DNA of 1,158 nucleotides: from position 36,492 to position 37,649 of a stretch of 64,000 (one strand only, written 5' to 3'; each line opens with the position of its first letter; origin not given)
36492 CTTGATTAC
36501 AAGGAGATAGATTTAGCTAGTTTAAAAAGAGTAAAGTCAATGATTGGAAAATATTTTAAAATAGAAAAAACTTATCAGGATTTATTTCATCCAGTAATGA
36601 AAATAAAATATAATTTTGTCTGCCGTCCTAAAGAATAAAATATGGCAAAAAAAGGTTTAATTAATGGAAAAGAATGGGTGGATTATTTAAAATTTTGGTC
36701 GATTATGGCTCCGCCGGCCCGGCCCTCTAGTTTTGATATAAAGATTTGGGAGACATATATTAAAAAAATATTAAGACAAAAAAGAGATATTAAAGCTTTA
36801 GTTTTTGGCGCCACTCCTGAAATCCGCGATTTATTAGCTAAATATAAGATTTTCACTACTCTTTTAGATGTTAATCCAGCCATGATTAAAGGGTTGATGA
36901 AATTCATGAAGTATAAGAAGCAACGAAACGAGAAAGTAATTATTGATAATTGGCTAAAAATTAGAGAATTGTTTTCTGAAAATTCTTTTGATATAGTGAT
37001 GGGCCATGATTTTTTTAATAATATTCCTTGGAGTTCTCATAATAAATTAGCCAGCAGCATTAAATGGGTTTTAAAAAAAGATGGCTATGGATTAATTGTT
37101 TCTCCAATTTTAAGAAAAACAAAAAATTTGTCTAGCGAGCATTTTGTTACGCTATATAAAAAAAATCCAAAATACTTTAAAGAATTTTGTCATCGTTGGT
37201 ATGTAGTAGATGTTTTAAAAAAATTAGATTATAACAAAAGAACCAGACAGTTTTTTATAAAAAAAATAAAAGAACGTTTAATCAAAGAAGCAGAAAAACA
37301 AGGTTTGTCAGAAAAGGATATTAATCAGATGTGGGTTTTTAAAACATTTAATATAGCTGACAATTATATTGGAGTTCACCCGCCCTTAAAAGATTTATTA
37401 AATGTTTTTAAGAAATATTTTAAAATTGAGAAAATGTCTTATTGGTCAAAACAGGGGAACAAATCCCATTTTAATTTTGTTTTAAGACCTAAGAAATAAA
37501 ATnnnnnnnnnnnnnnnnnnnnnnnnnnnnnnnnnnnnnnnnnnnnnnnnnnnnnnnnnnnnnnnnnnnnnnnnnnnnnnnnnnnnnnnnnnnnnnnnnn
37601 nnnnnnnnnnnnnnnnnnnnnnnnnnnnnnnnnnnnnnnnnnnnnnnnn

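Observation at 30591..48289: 17.7 kb tandem array of 19 diversified LGATPE-type methyltransferase-like paralogs in a streamlined genome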

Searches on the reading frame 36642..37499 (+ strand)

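Call 4: search_protein_families(library=pfam, proteins=[window:36642-37499:+], max_evalue=1)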
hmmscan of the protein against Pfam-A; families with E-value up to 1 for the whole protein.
window:36642-37499:+ (285 aa): 3 families
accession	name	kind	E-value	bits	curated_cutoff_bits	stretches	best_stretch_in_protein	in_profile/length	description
PF13847.12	Methyltransf_31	-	0.00035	20.7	27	1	72-163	31-114/145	Methyltransferase domain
PF13649.12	Methyltransf_25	-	0.00064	20.8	27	1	64-148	15-97/97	Methyltransferase domain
PF08241.18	Methyltransf_11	-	0.0007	20.6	21.2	1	64-150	13-93/95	Methyltransferase domain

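Call 5: search_protein_families(library=ncbifam, proteins=[window:36642-37499:+], max_evalue=1)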
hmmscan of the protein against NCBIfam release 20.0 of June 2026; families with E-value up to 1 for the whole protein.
window:36642-37499:+ (285 aa): 3 families
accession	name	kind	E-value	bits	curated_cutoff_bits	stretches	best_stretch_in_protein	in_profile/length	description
NF043040.1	corrin_prot_MT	hypoth_equivalog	0.0056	16.1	180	1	72-155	66-150/216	corrinoid protein-associated methyltransferase CpaM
TIGR01309.1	uL30_arch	equivalog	0.045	13.9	150.05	1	41-106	20-83/151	50S ribosomal protein L30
NF004711.0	PRK06049.1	equivalog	0.06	13.5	130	0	41-106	23-86/156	50S ribosomal protein L30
